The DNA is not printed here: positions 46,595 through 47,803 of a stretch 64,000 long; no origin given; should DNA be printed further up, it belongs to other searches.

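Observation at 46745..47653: PqqD-like RRE fused to an uncharacterised ~200-aa C-terminal domain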

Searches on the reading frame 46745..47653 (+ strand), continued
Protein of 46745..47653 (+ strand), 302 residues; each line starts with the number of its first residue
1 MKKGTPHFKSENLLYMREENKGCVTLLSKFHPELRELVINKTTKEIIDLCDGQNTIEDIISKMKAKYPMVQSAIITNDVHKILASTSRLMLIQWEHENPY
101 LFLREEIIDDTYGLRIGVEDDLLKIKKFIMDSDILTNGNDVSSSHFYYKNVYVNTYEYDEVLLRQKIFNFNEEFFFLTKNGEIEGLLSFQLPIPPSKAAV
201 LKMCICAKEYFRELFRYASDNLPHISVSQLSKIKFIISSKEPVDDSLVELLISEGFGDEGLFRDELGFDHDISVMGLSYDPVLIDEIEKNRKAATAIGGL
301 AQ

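Call 33: search_protein_families(library=pfam, alignment_id=A2, max_evalue=0.01)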
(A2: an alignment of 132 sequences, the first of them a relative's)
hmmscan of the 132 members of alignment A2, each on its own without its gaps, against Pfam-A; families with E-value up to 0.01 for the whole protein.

A. member 1, P0001 (302 aa): 1 family
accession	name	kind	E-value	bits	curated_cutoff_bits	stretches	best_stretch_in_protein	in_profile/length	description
PF05402.18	PqqD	-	1e-05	26.2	23.4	1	39-85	15-60/67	Coenzyme PQQ synthesis protein D (PqqD)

B. families by the number of members that match (of 132 scanned): 18 families
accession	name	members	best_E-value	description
PF05402.18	PqqD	127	7.5e-12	Coenzyme PQQ synthesis protein D (PqqD)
PF13420.13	Acetyltransf_4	3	0.00036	Acetyltransferase (GNAT) domain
PF21782.3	PKMT_2nd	3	0.00084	PKMT, C-terminal winged helix domain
PF12051.14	DUF3533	2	0.0011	Protein of unknown function (DUF3533)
PF14163.11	SieB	1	0.0015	Super-infection exclusion protein B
PF20229.3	ChrB_N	1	0.0017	Protein ChrB, N-terminal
PF21796.3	Cac1_C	1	0.0018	Chromatin assembly factor 1 subunit Cac1, C-terminal domain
PF25370.1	HTH_74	1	0.0021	HTH three-helical bundle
PF10577.15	FAM171A1-2-B_N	1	0.0035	FAM171A1/A2/B, N-terminal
PF04698.17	Rab_eff_C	1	0.0038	Rab effector MyRIP/melanophilin C-terminus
PF22106.1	NGO1945_C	1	0.0042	NGO1945 C-terminal domain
PF05533.18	Peptidase_C42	1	0.0046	Beet yellows virus-type papain-like endopeptidase C42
PF08361.16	TetR_C_2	1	0.0053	MAATS-type transcriptional repressor, C-terminal region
PF18249.6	Ca_bind_SSO6904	1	0.0061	Calcium binding protein SSO6904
PF17888.7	Carm_PH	1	0.0067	Carmil pleckstrin homology domain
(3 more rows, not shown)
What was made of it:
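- On PqqD / RRE domain family (Pfam PF05402): 127 of 132 relatives also match (call 33).
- Checked: 127 of 132 family members hit PqqD, best E 7.5e-12 (call 33).
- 127 of 132 members hit PqqD (call 33).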

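Call 35: find_homologous_proteins(query=A2, max_evalue=1e-10)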
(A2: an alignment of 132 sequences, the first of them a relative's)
Query A2 (132 sequences) (302 aa, profile of the alignment): 115 proteins with E <= 1e-10 among 3559 candidates.
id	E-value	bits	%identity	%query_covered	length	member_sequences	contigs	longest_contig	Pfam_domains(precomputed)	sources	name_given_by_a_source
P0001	1.7e-90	321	100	100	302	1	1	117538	PF05402.19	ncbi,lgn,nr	ncbi:MAG: PqqD family peptide modification chaperone [Spirochaetales bacterium]|nr:PqqD family pepti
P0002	3.5e-86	307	39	95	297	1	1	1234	PF05402.19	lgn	-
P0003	2.7e-85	304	37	96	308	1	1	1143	PF05402.19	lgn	-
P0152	2.9e-66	242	24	86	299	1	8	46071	PF05402.19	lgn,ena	-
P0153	8.1e-66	240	23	86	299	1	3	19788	PF05402.19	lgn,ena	-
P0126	1.0e-65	240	23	86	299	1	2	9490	PF05402.19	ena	-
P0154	1.0e-65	240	23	86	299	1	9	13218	PF05402.19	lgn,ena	-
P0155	1.1e-65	240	23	86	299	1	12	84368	PF05402.19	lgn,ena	-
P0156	1.2e-65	240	23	86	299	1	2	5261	PF05402.19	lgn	-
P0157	1.2e-65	240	24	86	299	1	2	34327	PF05402.19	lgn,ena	-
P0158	1.6e-65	239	24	86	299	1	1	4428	PF05402.19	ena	-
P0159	2.1e-65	239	23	86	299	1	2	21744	PF05402.19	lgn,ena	-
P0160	2.7e-65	238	23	86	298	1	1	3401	PF05402.19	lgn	-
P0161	3.0e-65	238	23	86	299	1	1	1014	PF05402.19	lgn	-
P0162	3.0e-65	238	23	86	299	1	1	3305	PF05402.19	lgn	-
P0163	3.1e-65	238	23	86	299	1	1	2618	PF05402.19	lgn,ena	-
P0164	3.1e-65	238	23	86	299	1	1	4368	PF05402.19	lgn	-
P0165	3.2e-65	238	23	86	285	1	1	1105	PF05402.19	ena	-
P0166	3.2e-65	238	23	86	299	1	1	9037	PF05402.19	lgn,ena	-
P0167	3.3e-65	238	23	86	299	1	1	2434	PF05402.19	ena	-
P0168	3.3e-65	238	23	86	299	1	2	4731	PF05402.19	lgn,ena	-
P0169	3.4e-65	238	23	86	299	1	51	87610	PF05402.19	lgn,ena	-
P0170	3.5e-65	238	23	86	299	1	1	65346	PF05402.19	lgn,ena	-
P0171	3.8e-65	238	23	86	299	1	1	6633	PF05402.19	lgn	-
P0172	3.8e-65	238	23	86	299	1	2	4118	PF05402.19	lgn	-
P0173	4.0e-65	238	23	86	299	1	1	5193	PF05402.19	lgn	-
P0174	4.2e-65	238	23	86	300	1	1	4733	PF05402.19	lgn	-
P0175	4.2e-65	238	23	86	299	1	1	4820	PF05402.19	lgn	-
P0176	4.2e-65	238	23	86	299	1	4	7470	PF05402.19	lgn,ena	-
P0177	4.2e-65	238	23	86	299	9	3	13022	PF05402.19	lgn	-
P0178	4.4e-65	238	23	86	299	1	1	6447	PF05402.19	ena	-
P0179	4.4e-65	238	23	86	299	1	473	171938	PF05402.19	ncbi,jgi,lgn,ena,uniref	ncbi:PqqD family protein [Holdemanella sp.]|jgi:hypothetical protein|uniref:PqqD family protein n=1 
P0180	4.8e-65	238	23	86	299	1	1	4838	PF05402.19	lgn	-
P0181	4.9e-65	238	23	86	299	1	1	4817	PF05402.19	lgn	-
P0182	5.0e-65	237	24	86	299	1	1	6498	PF05402.19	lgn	-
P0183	5.2e-65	237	23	86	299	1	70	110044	PF05402.19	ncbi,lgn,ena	-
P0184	5.3e-65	237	23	86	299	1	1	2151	PF05402.19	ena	-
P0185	5.5e-65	237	23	86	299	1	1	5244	PF05402.19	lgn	-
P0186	5.7e-65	237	23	86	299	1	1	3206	PF05402.19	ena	-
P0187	5.8e-65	237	23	86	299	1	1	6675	PF05402.19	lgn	-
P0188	5.9e-65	237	24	86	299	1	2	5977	PF05402.19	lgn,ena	-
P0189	6.0e-65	237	23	86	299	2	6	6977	PF05402.19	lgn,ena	-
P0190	6.2e-65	237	23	86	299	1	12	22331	PF05402.19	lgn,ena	-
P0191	6.3e-65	237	23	86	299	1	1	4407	PF05402.19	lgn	-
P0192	6.4e-65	237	23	86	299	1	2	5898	PF05402.19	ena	-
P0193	6.4e-65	237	23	86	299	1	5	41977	PF05402.19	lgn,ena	-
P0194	6.4e-65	237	23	86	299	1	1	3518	PF05402.19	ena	-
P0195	6.5e-65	237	23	86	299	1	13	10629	PF05402.19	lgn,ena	-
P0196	6.5e-65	237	23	86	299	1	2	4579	PF05402.19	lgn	-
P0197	6.8e-65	237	23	86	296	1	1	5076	PF05402.19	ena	-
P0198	7.1e-65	237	23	86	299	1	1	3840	PF05402.19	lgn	-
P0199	7.2e-65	237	23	86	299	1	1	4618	PF05402.19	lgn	-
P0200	7.4e-65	237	23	86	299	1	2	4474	PF05402.19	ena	-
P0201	7.6e-65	237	23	86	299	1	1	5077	PF05402.19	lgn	-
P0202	7.7e-65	237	23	86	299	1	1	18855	PF05402.19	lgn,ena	-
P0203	8.3e-65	237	23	86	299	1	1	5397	PF05402.19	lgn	-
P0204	8.8e-65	237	24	86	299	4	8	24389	PF05402.19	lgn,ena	-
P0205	9.2e-65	237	24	86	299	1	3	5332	PF05402.19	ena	-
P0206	9.2e-65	237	23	86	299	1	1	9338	PF05402.19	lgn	-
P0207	9.3e-65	237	23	86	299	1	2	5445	PF05402.19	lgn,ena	-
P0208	1.0e-64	237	23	86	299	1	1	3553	PF05402.19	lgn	-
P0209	1.0e-64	236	23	86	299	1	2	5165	PF05402.19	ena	-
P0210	1.0e-64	236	23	86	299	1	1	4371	PF05402.19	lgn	-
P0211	1.1e-64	236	23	86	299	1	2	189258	PF05402.19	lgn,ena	-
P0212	1.2e-64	236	23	86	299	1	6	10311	PF05402.19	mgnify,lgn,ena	mgnify:FL=1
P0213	1.2e-64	236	23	86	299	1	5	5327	PF05402.19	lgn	-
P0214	1.3e-64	236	23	86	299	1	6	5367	PF05402.19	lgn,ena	-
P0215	1.3e-64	236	23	86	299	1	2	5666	PF05402.19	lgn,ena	-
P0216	1.3e-64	236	23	86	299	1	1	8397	PF05402.19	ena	-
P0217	1.4e-64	236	23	86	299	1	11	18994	PF05402.19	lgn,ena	-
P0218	1.6e-64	236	23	86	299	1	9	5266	PF05402.19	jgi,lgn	jgi:hypothetical protein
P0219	1.8e-64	236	23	86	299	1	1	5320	PF05402.19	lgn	-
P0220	1.8e-64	236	23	86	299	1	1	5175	PF05402.19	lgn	-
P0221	1.8e-64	236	23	86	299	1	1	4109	PF05402.19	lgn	-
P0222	2.2e-64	235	23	86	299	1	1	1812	PF05402.19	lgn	-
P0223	2.5e-64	235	23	86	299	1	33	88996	PF05402.19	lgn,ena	-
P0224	2.6e-64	235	23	86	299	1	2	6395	PF05402.19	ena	-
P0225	2.8e-64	235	23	86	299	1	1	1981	PF05402.19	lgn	-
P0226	2.8e-64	235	23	86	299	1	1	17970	PF05402.19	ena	-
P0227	3.0e-64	235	23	86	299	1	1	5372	PF05402.19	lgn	-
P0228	3.2e-64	235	23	86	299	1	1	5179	PF05402.19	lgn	-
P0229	3.4e-64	235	23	86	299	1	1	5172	PF05402.19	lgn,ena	-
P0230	3.4e-64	235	23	86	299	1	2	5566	PF05402.19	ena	-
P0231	3.6e-64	235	23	86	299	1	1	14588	PF05402.19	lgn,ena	-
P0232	3.7e-64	235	23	86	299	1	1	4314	PF05402.19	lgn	-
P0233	3.9e-64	235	23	86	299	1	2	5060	PF05402.19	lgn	-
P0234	3.9e-64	235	23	86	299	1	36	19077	PF05402.19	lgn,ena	-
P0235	4.0e-64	235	23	86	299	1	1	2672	PF05402.19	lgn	-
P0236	4.3e-64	234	23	86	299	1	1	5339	PF05402.19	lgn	-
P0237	4.4e-64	234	23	86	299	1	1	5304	PF05402.19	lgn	-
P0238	5.0e-64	234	23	85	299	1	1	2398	PF05402.19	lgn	-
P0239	5.0e-64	234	23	86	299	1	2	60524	PF05402.19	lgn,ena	-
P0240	6.3e-64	234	23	86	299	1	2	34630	PF05402.19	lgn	-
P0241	6.6e-64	234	23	86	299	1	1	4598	PF05402.19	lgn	-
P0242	1.3e-63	233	23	86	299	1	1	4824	PF05402.19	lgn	-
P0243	1.4e-63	233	23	86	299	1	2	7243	PF05402.19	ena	-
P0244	6.6e-63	231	23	86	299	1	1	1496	PF05402.19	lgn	-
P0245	2.6e-62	229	25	89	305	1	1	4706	PF05402.19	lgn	-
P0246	3.4e-62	228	22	86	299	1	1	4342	PF05402.19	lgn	-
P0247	4.2e-62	228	27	86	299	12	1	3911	PF05402.19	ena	-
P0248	4.8e-62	228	23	88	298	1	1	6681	PF05402.19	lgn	-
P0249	1.3e-61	226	23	86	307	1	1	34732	PF05402.19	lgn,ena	-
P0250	7.6e-61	224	25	88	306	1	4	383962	PF05402.19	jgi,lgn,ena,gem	-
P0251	1.4e-59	220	28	59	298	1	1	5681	PF05402.19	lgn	-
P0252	3.0e-59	219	23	82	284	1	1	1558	PF05402.19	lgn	-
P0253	5.0e-59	218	30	59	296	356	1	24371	PF05402.19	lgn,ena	-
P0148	8.1e-59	217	23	60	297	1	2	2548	PF05402.19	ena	-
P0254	8.1e-58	214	22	82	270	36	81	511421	PF05402.19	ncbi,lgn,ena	-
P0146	9.0e-55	204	28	57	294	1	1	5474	PF05402.19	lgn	-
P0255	4.6e-54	202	25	59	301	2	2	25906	PF05402.19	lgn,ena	-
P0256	2.0e-53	199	25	81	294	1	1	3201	PF05402.19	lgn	-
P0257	2.5e-52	196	24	62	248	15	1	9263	PF05402.19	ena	-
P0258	2.9e-52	196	24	91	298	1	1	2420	PF05402.19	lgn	-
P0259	8.0e-48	181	23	69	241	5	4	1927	PF05402.19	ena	-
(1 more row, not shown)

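Call 37: find_encoding_contigs(protein=P0179, flank=10000, max_places=2)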
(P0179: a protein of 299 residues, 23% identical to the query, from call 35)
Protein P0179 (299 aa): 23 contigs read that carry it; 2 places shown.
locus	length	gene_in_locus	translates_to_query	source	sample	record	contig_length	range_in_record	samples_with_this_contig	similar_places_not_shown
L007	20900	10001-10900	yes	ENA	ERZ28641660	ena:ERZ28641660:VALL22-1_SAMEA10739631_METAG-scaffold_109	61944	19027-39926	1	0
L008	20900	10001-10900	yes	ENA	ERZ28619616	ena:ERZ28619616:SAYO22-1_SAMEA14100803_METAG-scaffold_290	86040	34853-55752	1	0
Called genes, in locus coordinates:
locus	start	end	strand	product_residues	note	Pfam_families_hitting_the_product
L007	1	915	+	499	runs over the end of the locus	PF03446:NAD_binding_2, PF03807:F420_oxidored (weak), PF14833:NAD_binding_11, PF00702:Hydrolase, PF13419:HAD_2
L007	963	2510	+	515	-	PF00117:GATase, PF07722:Peptidase_C26 (weak), PF02540:NAD_synthase (faint), PF03054:tRNA_Me_trans (faint), PF00958:GMP_synt_C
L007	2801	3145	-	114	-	PF21983:NikA-like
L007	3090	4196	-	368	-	PF14657:Arm-DNA-bind_4, PF14659:Phage_int_SAM_3, PF00589:Phage_integrase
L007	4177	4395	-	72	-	-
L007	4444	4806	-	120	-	PF02452:PemK_toxin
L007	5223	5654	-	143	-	-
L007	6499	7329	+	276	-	PF00664:ABC_membrane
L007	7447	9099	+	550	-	PF13701:DDE_Tnp_1_4 (faint), PF01609:DDE_Tnp_1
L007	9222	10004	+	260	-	PF02463:SMC_N (weak), PF00005:ABC_tran, PF13401:AAA_22 (weak), PF13304:AAA_21 (weak)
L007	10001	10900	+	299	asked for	PF05402:PqqD (weak)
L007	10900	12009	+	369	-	PF04055:Radical_SAM, PF13353:Fer4_12 (weak)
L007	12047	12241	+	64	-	-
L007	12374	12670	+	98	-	PF12840:HTH_20, PF01022:HTH_5, PF21476:PF0610-like_N (weak), PF08279:HTH_11 (weak), PF01047:MarR (faint), PF12802:MarR_2 (weak)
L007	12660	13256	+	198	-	PF13630:SdpI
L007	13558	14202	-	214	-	PF02463:SMC_N, PF00005:ABC_tran, PF13304:AAA_21 (faint)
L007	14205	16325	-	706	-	-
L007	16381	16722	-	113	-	-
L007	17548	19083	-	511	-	PF01464:SLT (faint), PF13702:Lysozyme_like, PF05257:CHAP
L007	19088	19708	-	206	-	-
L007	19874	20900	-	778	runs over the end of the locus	PF19044:P-loop_TraG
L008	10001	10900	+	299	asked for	PF05402:PqqD (weak)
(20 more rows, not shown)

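Call 38: find_encoding_contigs(protein=P0250, flank=10000, max_places=2)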
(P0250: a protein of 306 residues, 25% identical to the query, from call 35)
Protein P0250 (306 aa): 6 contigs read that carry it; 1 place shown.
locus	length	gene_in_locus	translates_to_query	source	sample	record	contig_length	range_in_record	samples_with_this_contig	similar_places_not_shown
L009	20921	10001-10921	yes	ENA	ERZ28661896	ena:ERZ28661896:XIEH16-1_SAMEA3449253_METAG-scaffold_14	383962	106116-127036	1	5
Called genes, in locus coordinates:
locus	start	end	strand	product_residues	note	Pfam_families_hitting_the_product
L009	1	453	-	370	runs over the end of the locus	-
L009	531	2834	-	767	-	PF00092:VWA (weak), PF11775:CobT_C (faint)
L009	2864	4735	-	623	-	PF12774:AAA_6 (faint), PF07728:AAA_5 (faint)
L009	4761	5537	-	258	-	-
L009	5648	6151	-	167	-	PF00436:SSB (weak)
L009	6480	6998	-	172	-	-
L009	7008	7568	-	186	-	-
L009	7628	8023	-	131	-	PF13248:Zn_ribbon_3 (weak)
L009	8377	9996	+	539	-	PF00664:ABC_membrane, PF13304:AAA_21 (faint), PF00005:ABC_tran, PF02463:SMC_N (faint)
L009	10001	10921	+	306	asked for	PF05402:PqqD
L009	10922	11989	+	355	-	PF04055:Radical_SAM, PF13353:Fer4_12 (weak)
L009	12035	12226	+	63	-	-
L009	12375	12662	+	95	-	PF12840:HTH_20, PF01022:HTH_5, PF13412:HTH_24 (weak), PF08279:HTH_11 (weak), PF21476:PF0610-like_N (faint), PF01047:MarR (weak), PF12802:MarR_2 (weak)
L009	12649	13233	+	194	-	PF13630:SdpI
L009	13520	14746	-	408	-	PF13173:AAA_14, PF13635:DUF4143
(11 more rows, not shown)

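Call 43: predict_structure(alignment_id=A2)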
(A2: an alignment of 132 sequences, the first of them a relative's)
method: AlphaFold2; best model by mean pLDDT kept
length: 302 residues; sequences in the alignment: 132
mean_pLDDT: 93.6   pTM: 0.78
mean pLDDT of the five models: 93.6, 93.1, 93.1, 93.0, 92.1
residues with pLDDT >= 90: 257; 70-90: 35; 50-70: 6; < 50: 4
segments of 3 or more residues with pLDDT < 50: 300-302
pLDDT, mean of each block of 10 residues (from residue 1): 86 97 95 90 98 97 98 94 90 90 82 95 97 91 93 96 95 97 98 97 98 97 94 98 96 98 98 98 93 71 41
secondary structure, 60 per line:
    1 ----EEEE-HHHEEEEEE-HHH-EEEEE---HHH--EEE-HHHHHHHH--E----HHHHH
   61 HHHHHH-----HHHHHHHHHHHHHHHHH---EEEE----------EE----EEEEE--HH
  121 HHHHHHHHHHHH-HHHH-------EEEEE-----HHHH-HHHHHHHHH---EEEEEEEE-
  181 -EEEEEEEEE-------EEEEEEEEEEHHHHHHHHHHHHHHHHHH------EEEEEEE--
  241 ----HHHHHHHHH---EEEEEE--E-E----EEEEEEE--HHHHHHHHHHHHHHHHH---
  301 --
elements in order: E5-8 E13-18 E24-28 E37-39 H41-48 H56-66 H72-88 E92-95 E112-116 H119-132 H134-137 E145-149 H155-158 H160-168 E172-179 E182-190 E198-207 H208-225 E232-238 H245-253 E257-262 E272-278 H281-297
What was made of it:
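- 47582..47653 (+): Target protein C-terminal helix (residues 281-297), a low-confidence tail, and the stop codon. Call 43.
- On PqqD / RRE domain family (Pfam PF05402): The AF2 model (pLDDT 86-98 over residues 1-100) has strands at 13-18, 24-28 and 37-39 and helices at 41-48, 56-66 and 72-88 (call 43).
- Checked: The AF2 model has strands at 5-8, 13-18, 24-28 and 37-39, followed by helices at 41-48, 56-66 and 72-88 (call 43).
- In the model, beta4 (198-207) runs straight into alpha3 (208-225) (call 43). The high pTM of 0.78 for the two-domain monomer suggests a fixed intramolecular arrangement (call 43).
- Tried and rejected: It became confident only with the 132-sequence alignment (call 43).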
